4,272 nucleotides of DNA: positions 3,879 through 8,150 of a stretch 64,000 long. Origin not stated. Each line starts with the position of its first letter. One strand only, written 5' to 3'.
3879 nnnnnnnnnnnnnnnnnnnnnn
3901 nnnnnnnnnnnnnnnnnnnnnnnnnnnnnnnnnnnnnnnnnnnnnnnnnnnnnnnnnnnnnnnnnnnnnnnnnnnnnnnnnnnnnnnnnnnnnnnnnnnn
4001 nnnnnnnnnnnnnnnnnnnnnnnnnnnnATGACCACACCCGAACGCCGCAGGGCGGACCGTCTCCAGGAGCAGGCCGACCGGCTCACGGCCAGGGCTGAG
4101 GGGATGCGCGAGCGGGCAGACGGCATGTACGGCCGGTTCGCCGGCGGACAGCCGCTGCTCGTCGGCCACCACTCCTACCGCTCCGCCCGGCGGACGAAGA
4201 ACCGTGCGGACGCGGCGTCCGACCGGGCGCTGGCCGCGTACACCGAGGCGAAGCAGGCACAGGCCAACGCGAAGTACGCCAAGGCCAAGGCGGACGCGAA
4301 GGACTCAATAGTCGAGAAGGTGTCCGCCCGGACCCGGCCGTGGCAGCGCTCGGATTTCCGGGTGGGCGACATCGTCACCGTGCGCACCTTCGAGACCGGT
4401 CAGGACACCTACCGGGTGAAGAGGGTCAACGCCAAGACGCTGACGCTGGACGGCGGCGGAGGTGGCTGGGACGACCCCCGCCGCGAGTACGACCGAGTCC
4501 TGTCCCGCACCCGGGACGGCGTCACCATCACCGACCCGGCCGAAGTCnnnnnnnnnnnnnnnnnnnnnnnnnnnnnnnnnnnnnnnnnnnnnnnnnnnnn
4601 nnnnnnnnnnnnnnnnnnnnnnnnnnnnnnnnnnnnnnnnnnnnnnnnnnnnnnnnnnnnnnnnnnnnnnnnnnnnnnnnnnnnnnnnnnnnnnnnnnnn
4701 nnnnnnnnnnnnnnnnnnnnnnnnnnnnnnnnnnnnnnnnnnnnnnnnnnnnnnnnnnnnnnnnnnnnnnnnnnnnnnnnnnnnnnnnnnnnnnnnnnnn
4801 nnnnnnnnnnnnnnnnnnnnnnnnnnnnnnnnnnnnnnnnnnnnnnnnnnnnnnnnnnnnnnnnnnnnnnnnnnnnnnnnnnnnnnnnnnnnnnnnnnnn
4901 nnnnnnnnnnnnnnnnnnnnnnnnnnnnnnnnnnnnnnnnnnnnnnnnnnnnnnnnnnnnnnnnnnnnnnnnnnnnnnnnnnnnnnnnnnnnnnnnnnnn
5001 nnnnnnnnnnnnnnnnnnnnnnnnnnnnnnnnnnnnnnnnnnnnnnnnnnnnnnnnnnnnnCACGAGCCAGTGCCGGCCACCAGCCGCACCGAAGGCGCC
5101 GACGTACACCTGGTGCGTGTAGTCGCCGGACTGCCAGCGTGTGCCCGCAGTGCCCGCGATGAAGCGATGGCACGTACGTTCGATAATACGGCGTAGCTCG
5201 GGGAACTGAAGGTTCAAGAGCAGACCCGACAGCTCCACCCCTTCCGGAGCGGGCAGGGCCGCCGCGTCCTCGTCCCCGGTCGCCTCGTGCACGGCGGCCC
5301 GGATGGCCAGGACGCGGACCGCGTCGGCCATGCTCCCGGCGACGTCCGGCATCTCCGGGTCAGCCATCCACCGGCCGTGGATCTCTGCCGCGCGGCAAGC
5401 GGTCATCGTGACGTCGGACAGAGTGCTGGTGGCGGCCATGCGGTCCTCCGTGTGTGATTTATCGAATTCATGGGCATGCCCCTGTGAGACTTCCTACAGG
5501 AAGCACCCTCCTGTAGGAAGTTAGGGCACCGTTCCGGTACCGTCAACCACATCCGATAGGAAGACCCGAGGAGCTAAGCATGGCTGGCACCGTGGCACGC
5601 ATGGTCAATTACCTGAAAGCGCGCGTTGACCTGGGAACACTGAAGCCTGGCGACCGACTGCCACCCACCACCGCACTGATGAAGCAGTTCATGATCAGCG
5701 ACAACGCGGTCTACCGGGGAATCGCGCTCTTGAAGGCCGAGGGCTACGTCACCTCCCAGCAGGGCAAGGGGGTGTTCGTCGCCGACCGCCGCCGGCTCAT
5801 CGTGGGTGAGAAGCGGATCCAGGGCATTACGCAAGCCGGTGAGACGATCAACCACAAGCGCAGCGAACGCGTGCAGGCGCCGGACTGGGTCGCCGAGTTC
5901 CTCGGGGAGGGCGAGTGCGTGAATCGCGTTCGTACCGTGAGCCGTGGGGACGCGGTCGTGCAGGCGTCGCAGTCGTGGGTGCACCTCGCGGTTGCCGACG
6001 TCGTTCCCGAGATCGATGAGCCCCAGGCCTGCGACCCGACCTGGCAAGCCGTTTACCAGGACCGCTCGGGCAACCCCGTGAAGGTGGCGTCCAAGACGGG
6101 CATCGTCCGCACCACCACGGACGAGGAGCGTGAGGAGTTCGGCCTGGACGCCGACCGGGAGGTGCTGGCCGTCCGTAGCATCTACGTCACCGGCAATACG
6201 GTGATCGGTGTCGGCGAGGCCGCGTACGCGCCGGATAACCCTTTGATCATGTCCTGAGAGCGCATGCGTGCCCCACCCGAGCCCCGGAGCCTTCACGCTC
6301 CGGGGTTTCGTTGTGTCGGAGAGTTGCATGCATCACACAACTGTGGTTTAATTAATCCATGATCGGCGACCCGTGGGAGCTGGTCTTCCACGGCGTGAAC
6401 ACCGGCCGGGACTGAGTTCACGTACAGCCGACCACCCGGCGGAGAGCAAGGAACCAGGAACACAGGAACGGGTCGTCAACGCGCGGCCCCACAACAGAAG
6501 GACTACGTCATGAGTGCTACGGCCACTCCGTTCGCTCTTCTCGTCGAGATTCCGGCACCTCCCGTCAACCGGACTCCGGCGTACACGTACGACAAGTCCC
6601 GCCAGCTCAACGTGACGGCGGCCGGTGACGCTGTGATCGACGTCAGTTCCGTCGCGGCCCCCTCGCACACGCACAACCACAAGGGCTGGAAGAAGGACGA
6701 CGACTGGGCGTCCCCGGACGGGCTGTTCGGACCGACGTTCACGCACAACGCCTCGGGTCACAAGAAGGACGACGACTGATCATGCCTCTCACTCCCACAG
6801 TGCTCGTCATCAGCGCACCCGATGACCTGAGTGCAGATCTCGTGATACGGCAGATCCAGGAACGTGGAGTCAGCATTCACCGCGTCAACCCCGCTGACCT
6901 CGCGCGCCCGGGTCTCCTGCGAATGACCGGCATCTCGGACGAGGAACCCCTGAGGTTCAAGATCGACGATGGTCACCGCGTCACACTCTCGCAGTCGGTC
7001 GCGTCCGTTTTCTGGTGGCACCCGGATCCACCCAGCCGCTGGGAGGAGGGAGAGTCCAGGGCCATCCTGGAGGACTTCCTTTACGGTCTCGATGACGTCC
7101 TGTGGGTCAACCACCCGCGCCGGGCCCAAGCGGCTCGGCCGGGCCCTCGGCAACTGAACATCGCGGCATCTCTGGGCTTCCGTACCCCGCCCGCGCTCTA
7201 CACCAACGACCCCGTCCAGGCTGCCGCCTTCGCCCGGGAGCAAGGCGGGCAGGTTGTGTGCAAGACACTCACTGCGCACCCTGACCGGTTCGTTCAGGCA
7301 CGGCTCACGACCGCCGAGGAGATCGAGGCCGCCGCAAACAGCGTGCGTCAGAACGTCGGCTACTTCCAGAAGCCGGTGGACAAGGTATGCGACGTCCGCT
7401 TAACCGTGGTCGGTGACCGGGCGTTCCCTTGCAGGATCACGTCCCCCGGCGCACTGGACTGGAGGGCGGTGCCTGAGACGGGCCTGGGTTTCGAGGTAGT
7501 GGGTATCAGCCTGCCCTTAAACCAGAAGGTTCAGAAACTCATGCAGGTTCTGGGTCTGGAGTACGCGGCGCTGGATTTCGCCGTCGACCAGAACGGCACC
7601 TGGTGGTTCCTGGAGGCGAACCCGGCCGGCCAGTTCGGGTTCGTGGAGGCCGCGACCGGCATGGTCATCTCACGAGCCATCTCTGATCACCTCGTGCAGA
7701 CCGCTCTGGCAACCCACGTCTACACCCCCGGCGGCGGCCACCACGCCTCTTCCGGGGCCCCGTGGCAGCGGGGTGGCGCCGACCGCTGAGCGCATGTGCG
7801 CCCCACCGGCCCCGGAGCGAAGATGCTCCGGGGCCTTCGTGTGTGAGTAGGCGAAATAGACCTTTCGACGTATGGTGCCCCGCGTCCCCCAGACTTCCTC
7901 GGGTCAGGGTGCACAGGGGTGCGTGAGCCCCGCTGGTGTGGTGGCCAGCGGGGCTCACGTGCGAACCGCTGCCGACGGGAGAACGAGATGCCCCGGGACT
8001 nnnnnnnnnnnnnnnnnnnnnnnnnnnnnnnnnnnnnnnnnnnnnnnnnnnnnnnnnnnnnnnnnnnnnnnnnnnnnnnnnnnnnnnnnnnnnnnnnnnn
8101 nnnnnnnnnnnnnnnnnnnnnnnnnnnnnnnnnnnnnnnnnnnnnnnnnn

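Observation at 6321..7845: Phage-borne graspetide (ATP-grasp RiPP) cassette: tandem-core precursor plus MvdD-like ligase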

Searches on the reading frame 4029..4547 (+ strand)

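Call 35: search_protein_families(library=phrogs, proteins=[window:4029-4547:+], max_evalue=0.001)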
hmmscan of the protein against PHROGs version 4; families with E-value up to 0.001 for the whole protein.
window:4029-4547:+ (173 aa): 2 families
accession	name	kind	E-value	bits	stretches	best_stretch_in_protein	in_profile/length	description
phrog_6744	-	unknown function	4e-06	27.2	1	7-89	98-189/355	-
phrog_17519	-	unknown function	0.00012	22.8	1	6-90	68-152/213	-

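Call 36: search_protein_families(library=pfam, proteins=[window:4029-4547:+], max_evalue=0.001)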
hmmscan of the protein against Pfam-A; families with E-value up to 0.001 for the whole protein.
window:4029-4547:+ (173 aa): 1 family
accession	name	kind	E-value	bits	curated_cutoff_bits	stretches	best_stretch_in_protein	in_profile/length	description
PF12083.13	DUF3560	-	1.1e-14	55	27.2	1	5-90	6-91/124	Domain of unknown function (DUF3560)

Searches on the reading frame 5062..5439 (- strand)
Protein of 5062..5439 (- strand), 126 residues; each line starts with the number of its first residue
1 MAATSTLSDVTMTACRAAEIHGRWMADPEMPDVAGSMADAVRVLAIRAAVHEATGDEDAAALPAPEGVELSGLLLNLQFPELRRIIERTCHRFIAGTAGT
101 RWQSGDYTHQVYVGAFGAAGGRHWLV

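Call 35: search_protein_families(library=phrogs, proteins=[window:5062-5439:-], max_evalue=0.001)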
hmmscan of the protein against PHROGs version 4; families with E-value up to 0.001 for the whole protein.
window:5062-5439:- (126 aa): 0 families

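Call 36: search_protein_families(library=pfam, proteins=[window:5062-5439:-], max_evalue=0.001)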
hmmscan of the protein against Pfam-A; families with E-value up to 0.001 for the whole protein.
window:5062-5439:- (126 aa): 0 families

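Call 100: search_protein_families(library=padloc, proteins=[window:5062-5439:-], max_evalue=0.01)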
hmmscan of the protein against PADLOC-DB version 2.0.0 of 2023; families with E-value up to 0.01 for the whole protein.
window:5062-5439:- (126 aa): 0 families

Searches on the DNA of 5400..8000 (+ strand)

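Call 5: search_dna_similar(query=window:6200-7950:+, collection=phages, mode=near, max_rows=30)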
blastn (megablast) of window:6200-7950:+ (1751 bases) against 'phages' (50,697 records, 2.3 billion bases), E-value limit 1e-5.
No match.

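Call 107: search_rna_families(source=window, start=5400, end=8000, threshold=evalue, max_evalue=1)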
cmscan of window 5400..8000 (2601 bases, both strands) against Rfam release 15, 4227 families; matches with E-value up to 1: 0.
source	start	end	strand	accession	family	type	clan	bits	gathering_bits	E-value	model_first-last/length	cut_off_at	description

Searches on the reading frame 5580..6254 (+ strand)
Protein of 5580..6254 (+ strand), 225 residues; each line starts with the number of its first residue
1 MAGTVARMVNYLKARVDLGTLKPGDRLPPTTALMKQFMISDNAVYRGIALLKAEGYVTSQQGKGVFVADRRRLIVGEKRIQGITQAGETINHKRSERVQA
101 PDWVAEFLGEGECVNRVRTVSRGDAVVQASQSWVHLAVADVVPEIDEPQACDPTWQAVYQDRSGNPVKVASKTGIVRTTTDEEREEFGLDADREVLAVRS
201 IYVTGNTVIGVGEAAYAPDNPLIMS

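Call 3: search_protein_families(library=pfam, proteins=[window:5580-6254:+], max_evalue=1)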
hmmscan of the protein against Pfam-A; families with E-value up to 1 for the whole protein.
window:5580-6254:+ (225 aa): 4 families
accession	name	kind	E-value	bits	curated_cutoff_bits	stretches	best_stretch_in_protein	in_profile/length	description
PF00392.27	GntR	-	1.9e-12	47.1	27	1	7-67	4-64/64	Bacterial regulatory proteins, gntR family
PF08279.18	HTH_11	-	6.4e-05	23.2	25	1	32-65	20-54/55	HTH domain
PF07702.18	UTRA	-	0.00049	20.4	23.8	1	95-219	13-138/141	UTRA domain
PF02082.26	Rrf2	-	0.041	14.5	30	1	21-64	17-60/132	Iron-dependent Transcriptional regulator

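Call 4: search_protein_families(library=ncbifam, proteins=[window:5580-6254:+], max_evalue=1)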
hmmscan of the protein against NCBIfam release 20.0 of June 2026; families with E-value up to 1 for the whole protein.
window:5580-6254:+ (225 aa): 24 families
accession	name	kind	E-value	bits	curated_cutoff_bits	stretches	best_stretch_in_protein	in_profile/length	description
TIGR02404.1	trehalos_R_Bsub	equivalog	7.5e-14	51.9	211.95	1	9-206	6-209/233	trehalose operon repressor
NF052282.1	PLP_TF_PdxR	equivalog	3.4e-13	49.5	320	1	7-85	5-77/448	MocR-like pyridoxine biosynthesis transcription factor PdxR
TIGR02018.2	his_ut_repres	equivalog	1e-10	41.4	220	1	8-140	4-144/226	histidine utilization transcriptional repressor HutC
NF052441.1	TransRegRv0792c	equivalog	5.8e-10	38.8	400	1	6-212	19-231/260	Rv0792c family HTH-type transcriptional regulator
TIGR02325.1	C_P_lyase_phnF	equivalog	6e-10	39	156.8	1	11-203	16-213/238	phosphonate metabolism transcriptional regulator PhnF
NF007001.0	PRK09464.1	equivalog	1.4e-07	31.4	330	1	18-70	25-77/254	pyruvate dehydrogenase complex transcriptional repressor PdhR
NF041547.1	GntR_LSA1692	equivalog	1.7e-07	31.1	275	1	8-98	6-96/233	GntR family transcriptional regulator, LSA1692 subfamily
NF052281.1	rhizopine_MocR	equivalog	1.9e-07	30.1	650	1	8-72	23-87/479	rhizopine catabolism transcriptional regulator MocR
NF052286.1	ecto_TF_EhuR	exception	7e-07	28.1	480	1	8-71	16-79/458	MocR-like ectoine utilization transcription factor EhuR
NF047563.1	modulin_PmtR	equivalog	1.3e-06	28.5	200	1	11-89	20-98/125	PSM export ABC transporter transcriptional regulator PmtR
NF007741.0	PRK10421.1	equivalog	2.1e-06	27.3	311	1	7-72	11-76/262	transcriptional regulator LldR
NF007292.0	PRK09764.1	equivalog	6.9e-06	25.4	281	1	10-71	12-73/240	GntR family transcriptional regulator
NF008491.0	PRK11402.1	subfamily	1.1e-05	25.1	269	1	15-71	23-79/243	GntR family transcriptional regulator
NF011575.0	PRK14999.1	equivalog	1.9e-05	24.1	424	1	13-71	22-80/241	histidine utilization repressor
NF008571.0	PRK11523.1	equivalog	2.3e-05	24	396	1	8-70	13-75/258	transcriptional regulator ExuR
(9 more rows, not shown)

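Call 35: search_protein_families(library=phrogs, proteins=[window:5580-6254:+], max_evalue=0.001)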
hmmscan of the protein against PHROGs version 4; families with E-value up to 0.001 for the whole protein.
window:5580-6254:+ (225 aa): 2 families
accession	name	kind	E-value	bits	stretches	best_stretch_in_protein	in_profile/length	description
phrog_10724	-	unknown function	5.1e-22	79.5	1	10-205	14-228/253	-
phrog_9285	-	unknown function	6.3e-14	52.7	1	7-99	31-127/466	-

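Call 100: search_protein_families(library=padloc, proteins=[window:5580-6254:+], max_evalue=0.01)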
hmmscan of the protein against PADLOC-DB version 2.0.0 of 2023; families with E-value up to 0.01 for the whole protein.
window:5580-6254:+ (225 aa): 0 families

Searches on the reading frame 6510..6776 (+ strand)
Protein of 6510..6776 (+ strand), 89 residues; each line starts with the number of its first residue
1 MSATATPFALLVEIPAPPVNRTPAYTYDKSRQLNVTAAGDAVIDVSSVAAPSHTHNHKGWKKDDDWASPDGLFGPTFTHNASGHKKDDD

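Call 3: search_protein_families(library=pfam, proteins=[window:6510-6776:+], max_evalue=1)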
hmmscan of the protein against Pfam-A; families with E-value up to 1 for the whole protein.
window:6510-6776:+ (89 aa): 1 family
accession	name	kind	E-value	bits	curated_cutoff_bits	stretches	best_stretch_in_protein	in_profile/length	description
PF14404.11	Strep_pep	-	0.00012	22.6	25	1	7-44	3-41/63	Ribosomally synthesized peptide in Streptomyces species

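Call 4: search_protein_families(library=ncbifam, proteins=[window:6510-6776:+], max_evalue=1)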
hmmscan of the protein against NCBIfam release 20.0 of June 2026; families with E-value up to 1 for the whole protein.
window:6510-6776:+ (89 aa): 1 family
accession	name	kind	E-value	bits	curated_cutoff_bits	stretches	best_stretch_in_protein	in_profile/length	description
TIGR04186.1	GRASP_targ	domain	0.00031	20.8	25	1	6-43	2-41/72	putative ATP-grasp-modified RiPP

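Call 91: find_homologous_proteins(query=A4, max_evalue=0.01)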
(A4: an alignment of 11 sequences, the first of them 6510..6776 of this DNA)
Query A4 (11 sequences) (89 aa, profile of the alignment): 31 proteins with E <= 0.01 among 2028 candidates.
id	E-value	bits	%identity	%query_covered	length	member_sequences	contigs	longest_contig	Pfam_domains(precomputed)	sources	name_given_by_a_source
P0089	6.8e-46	172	68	100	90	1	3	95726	-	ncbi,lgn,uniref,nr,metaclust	ncbi:hypothetical protein [Streptomyces sp. NRRL S-455]|uniref:hypothetical protein n=1 Tax=Streptom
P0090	7.2e-45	169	61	100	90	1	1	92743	-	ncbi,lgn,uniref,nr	ncbi:hypothetical protein [Streptomyces africanus]|uniref:hypothetical protein n=1 Tax=Streptomyces 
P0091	1.1e-44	168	63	100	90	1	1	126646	-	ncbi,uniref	ncbi:hypothetical protein ACTWJ9_33455 (plasmid) [Streptomyces sp. GDS52]|uniref:hypothetical protei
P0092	1.8e-44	167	67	100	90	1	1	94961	-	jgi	jgi:hypothetical protein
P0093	3.2e-44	167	69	100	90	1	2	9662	-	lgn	-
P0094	5.5e-44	166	68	97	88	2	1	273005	-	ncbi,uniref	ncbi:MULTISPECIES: hypothetical protein [Streptomyces]|uniref:Uncharacterized protein n=2 Tax=Strept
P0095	1.0e-43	165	63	100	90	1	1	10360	-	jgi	jgi:hypothetical protein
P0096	4.5e-43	163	65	96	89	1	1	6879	-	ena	-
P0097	1.1e-42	162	62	100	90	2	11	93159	-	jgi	jgi:hypothetical protein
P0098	3.1e-42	160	66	97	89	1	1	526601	-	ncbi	-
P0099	6.7e-42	159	100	100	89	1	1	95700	-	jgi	jgi:hypothetical protein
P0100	3.5e-41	157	64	100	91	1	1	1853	-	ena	-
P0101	6.3e-41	156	65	100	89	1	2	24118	-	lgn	-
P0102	1.3e-40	155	66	96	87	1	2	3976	-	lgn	-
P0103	3.1e-40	154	66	94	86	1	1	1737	-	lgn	-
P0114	3.5e-29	118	60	96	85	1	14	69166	-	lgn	-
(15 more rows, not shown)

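Call 93: find_encoding_contigs(protein=P0094, flank=10000, max_places=2)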
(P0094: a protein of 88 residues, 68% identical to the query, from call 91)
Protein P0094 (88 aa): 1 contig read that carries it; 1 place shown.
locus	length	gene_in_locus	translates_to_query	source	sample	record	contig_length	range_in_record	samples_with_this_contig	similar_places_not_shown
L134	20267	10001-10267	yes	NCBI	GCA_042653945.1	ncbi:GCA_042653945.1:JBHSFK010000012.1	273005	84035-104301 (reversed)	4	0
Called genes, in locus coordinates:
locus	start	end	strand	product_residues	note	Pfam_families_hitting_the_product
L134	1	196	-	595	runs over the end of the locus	PF19291:TREH_N, PF00723:Glyco_hydro_15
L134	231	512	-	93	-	-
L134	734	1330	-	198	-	PF08281:Sigma70_r4_2, PF04545:Sigma70_r4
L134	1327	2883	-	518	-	-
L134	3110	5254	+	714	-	PF02554:CstA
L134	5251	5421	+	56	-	PF04328:Sel_put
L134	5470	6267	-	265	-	PF02104:SURF1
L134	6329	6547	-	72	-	-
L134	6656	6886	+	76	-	-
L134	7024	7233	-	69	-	PF04149:DUF397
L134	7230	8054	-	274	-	PF13560:HTH_31, PF01381:HTH_3, PF19054:DUF5753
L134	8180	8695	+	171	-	-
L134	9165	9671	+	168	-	PF00293:NUDIX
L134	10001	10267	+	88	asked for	-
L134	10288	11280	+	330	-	-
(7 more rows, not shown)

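Call 94: find_encoding_contigs(protein=P0114, flank=10000, max_places=2)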
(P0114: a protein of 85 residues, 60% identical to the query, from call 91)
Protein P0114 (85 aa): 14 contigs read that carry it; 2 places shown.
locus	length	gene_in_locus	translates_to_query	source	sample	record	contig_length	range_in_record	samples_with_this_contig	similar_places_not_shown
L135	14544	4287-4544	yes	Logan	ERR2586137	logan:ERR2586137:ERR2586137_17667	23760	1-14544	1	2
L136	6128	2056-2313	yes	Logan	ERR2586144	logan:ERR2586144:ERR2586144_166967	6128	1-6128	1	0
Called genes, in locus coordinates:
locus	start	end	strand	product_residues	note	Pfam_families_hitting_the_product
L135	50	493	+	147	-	-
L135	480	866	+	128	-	-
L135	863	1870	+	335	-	PF00589:Phage_integrase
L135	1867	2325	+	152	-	PF02945:Endonuclease_7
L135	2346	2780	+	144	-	PF00392:GntR, PF25213:HVO_A0261_N (weak), PF13545:HTH_Crp_2 (faint), PF02082:Rrf2 (faint), PF08279:HTH_11 (faint), PF12802:MarR_2 (faint), PF13412:HTH_24 (faint), PF00392:GntR, +2 more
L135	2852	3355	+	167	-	-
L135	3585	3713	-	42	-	-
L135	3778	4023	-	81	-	-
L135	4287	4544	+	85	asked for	-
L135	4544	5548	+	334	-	-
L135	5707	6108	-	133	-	-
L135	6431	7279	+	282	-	-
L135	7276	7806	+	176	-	PF02945:Endonuclease_7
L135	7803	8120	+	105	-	-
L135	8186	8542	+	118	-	-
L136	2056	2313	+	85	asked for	-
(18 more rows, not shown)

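Call 100: search_protein_families(library=padloc, proteins=[window:6510-6776:+], max_evalue=0.01)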
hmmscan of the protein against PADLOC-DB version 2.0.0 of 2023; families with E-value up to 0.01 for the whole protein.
window:6510-6776:+ (89 aa): 0 families

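Call 108: predict_structure(alignment_id=A5)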
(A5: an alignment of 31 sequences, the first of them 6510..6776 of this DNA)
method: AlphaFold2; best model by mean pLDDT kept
length: 89 residues; sequences in the alignment: 31
mean_pLDDT: 65.0   pTM: 0.30
mean pLDDT of the five models: 65.0, 64.1, 62.6, 61.9, 60.8
residues with pLDDT >= 90: 5; 70-90: 26; 50-70: 39; < 50: 19
segments of 3 or more residues with pLDDT < 50: 47-51, 65-74
pLDDT, mean of each block of 10 residues (from residue 1): 61 78 87 86 61 53 48 52 58
secondary structure, 60 per line:
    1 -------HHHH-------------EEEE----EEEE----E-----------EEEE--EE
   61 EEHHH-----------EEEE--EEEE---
elements in order: H8-11 E25-28 E33-36 E53-56 E59-62 E77-80 E83-86
